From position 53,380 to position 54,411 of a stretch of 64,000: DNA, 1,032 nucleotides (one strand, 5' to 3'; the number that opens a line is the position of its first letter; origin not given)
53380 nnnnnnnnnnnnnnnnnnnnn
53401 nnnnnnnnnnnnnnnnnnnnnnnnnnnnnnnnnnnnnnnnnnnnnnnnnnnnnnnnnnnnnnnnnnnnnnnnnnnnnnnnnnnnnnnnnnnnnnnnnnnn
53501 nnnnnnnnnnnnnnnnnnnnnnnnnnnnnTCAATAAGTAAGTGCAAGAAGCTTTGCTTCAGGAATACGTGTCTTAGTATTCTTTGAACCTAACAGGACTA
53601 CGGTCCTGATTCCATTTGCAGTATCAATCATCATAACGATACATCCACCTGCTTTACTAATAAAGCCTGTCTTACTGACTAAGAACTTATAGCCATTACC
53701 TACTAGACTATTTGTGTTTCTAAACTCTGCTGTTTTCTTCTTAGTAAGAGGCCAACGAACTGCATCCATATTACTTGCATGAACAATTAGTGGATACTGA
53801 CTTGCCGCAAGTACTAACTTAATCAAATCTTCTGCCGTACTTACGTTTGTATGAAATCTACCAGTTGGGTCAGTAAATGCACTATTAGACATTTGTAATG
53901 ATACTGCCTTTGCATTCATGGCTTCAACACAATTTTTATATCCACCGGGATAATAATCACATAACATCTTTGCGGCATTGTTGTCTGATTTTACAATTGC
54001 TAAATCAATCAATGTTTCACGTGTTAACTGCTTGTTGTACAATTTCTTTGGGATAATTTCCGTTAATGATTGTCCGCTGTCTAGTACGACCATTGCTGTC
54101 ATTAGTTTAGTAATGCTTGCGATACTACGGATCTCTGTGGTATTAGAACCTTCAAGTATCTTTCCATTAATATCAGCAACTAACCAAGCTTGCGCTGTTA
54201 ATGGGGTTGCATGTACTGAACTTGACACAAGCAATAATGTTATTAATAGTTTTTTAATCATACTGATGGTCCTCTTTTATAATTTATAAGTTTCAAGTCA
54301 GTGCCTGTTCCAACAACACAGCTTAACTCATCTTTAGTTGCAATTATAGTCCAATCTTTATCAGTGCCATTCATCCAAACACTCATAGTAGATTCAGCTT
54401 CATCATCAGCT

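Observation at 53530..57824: Minus-strand PBP-type DD-endopeptidase beside secreted low-complexity proteins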

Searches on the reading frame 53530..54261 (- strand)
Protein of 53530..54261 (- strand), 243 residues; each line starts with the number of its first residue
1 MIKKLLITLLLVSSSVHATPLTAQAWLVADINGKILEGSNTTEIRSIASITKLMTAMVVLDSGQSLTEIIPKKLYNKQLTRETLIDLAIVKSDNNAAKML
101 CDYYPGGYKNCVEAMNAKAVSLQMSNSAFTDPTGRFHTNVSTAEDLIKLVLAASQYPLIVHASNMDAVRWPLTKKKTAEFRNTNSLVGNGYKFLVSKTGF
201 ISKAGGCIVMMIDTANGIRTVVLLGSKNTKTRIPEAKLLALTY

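Call 3: search_protein_families(library=pfam, proteins=[window:53530-54261:-], max_evalue=0.01)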
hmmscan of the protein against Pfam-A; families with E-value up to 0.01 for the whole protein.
window:53530-54261:- (243 aa): 3 families
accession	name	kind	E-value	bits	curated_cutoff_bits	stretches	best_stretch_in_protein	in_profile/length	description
PF00768.25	Peptidase_S11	-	8.6e-36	124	27.6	2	76-217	87-228/239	D-alanyl-D-alanine carboxypeptidase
PF13354.11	Beta-lactamase2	-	5.2e-08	32.9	22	1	67-177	61-169/214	Beta-lactamase enzyme family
PF00144.29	Beta-lactamase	-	5.1e-05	23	27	0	123-238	198-323/329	Beta-lactamase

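Call 6: search_protein_families(library=phrogs, proteins=[window:53530-54261:-], max_evalue=0.01)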
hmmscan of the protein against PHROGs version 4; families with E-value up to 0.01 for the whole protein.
window:53530-54261:- (243 aa): 2 families
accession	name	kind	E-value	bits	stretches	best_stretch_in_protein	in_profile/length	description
phrog_5304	-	other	4.5e-21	76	2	82-239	110-265/386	peptidase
phrog_14881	-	unknown function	0.0007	20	0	33-228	55-266/289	-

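Call 10: search_solved_structures(query=window:53530-54261:-, show_alignments=2)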
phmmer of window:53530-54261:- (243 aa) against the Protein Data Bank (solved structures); distinct sequences matched with E-value up to 0.001: 13.
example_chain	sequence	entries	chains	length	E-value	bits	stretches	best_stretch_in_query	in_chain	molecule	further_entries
6muq_A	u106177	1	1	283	3e-37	131.6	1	24-229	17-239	Murein-DD-endopeptidase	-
6azi_A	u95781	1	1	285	1.6e-36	129.2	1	22-217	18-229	D-alanyl-D-alanine endopeptidase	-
3mfd_A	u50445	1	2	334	1e-08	38.3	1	22-209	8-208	D-alanyl-D-alanine carboxypeptidase dacB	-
5zqa_A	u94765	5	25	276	1.2e-08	38.1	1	22-222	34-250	Lmo2812 protein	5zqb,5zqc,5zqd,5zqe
4rye_A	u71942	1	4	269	2.1e-08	37.3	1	21-204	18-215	D-alanyl-D-alanine carboxypeptidase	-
4p0m_A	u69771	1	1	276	8.4e-08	35.3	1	21-171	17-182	D-alanyl-D-alanine carboxypeptidase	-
3it9_A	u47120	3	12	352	1e-07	35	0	88-239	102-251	D-alanyl-D-alanine carboxypeptidase dacC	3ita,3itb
5fsr_A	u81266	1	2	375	1.7e-07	34.3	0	88-239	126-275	D-ALANYL-D-ALANINE CARBOXYPEPTIDASE DACD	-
3a3j_A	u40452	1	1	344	3.9e-07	33.2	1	20-239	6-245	PBP5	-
4k91_A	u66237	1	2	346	2e-06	30.8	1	78-239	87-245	D-ala-D-ala-carboxypeptidase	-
5tr7_A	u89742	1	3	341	2.8e-05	27.1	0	88-239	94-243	D-alanyl-D-alanine carboxypeptidase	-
6osu_A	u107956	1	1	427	0.00012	25.1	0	21-174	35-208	D-alanyl-D-alanine carboxypeptidase (Penicillin binding protein) family protein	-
1xp4_A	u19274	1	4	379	0.00051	23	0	31-136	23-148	D-alanyl-D-alanine carboxypeptidase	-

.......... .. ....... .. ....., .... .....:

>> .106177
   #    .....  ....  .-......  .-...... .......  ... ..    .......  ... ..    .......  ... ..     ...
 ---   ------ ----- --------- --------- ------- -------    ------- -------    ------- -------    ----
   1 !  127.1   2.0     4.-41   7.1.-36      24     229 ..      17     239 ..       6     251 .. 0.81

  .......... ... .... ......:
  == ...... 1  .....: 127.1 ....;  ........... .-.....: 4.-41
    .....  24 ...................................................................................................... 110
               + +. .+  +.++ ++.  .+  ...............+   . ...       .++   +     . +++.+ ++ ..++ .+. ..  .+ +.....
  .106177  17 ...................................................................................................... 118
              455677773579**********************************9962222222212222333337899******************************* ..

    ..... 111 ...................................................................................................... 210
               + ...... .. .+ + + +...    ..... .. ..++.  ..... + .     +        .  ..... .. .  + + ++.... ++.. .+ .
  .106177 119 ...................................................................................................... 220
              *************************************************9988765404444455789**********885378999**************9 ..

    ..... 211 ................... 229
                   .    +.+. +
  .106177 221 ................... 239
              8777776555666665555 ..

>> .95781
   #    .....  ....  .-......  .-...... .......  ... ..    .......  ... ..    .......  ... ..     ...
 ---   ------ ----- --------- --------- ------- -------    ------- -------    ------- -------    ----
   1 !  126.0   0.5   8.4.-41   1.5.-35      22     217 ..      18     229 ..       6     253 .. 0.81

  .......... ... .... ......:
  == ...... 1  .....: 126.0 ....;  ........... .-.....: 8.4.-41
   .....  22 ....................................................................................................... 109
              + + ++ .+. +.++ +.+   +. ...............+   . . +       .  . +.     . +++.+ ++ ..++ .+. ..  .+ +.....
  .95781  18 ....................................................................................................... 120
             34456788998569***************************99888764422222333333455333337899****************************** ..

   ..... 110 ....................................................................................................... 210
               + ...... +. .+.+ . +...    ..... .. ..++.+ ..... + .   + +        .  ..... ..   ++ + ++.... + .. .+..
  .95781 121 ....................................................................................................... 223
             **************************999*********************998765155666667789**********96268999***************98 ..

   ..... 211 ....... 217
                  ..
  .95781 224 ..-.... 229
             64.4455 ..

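Call 11: search_protein_families(library=ncbifam, proteins=[window:53530-54261:-], max_evalue=0.01)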
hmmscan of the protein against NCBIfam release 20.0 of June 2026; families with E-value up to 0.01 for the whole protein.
window:53530-54261:- (243 aa): 8 families
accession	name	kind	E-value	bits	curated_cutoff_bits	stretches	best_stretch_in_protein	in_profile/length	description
NF008668.0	PRK11669.1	equivalog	1e-47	162.8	294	1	20-236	40-273/316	D-alanyl-D-alanine endopeptidase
NF008489.0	PRK11397.1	equivalog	2.5e-12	46.2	610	2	88-239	126-275/389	serine-type D-Ala-D-Ala carboxypeptidase DacD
NF038258.2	PBP4_Staph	exception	1.2e-09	37.5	500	1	72-135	110-174/366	penicillin-binding protein PBP4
NF007445.0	PRK10001.1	equivalog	2.3e-09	36.5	765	2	82-238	122-277/400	serine-type D-Ala-D-Ala carboxypeptidase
NF008059.0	PRK10793.1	equivalog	5.8e-07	28.6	694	0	21-59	44-83/403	D-alanyl-D-alanine carboxypeptidase DacA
NF038273.1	strep_PBP3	exception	7.7e-07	28.5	490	1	6-61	8-67/407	D-alanyl-D-alanine carboxypeptidase PBP3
NF000471.1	vanY_of_D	exception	3.4e-05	23.2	625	1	113-227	216-336/354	transpeptidase-like D-Ala-D-Ala carboxypeptidase VanY-D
NF033103.1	bla_class_A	equivalog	0.00047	19.4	200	1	73-152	79-161/257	class A beta-lactamase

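Call 37: search_dna_similar(query=window:53530-54261:-, collection=phages, mode=protein, max_evalue=0.00001, max_rows=30)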
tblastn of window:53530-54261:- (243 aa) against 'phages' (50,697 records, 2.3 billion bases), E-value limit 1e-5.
Records with a match: 22; places in all: 23; records where one place covers at least 80% of the query: 19.
Best place of each record, by identity: <60% 22.
By first word of the organism name: Bacteriophage 20; Acinetobacter 2.
By host as written in the record: - 22.
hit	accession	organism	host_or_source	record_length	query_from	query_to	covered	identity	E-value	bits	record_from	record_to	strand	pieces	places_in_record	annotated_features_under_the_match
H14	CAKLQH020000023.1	Acinetobacter phage MD-2021a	not known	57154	17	232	89%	36.6%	2e-25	109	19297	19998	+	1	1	pbpG: penicillin-binding protein 7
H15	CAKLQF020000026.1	Acinetobacter phage MD-2021a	not known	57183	17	232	89%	36.6%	2e-25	109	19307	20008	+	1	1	pbpG: penicillin-binding protein 7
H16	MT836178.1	Bacteriophage sp.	human fecal samples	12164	18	233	89%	30.4%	1e-9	64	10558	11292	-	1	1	record has no annotation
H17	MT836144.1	Bacteriophage sp.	human fecal samples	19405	26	239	88%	30.6%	4e-16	83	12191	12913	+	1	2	record has no annotation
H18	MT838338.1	Bacteriophage sp.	human fecal samples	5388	23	239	89%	30.1%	1e-10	66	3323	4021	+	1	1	record has no annotation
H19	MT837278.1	Bacteriophage sp.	human fecal samples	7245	25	239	88%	29.7%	2e-10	66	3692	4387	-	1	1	record has no annotation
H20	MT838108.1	Bacteriophage sp.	human fecal samples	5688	25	239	88%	29.6%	6e-7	56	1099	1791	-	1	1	record has no annotation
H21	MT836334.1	Bacteriophage sp.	human fecal samples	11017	25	222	81%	31.3%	2e-6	54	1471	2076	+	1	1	record has no annotation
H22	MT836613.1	Bacteriophage sp.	human fecal samples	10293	25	239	88%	28.0%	2e-8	60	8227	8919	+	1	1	record has no annotation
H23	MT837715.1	Bacteriophage sp.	human fecal samples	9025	29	226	81%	30.4%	5e-9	62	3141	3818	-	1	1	record has no annotation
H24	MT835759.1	Bacteriophage sp.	human fecal samples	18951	25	239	88%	27.6%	7e-7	56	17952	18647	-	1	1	record has no annotation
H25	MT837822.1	Bacteriophage sp.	human fecal samples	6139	24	239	89%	27.3%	1e-6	55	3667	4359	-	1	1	record has no annotation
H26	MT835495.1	Bacteriophage sp.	human fecal samples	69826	33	239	85%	28.0%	5e-10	65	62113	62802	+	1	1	record has no annotation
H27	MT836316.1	Bacteriophage sp.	human fecal samples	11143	22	239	90%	25.6%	3e-6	54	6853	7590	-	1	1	record has no annotation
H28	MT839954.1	Bacteriophage sp.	human fecal samples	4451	19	216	81%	28.0%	2e-7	57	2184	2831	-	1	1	record has no annotation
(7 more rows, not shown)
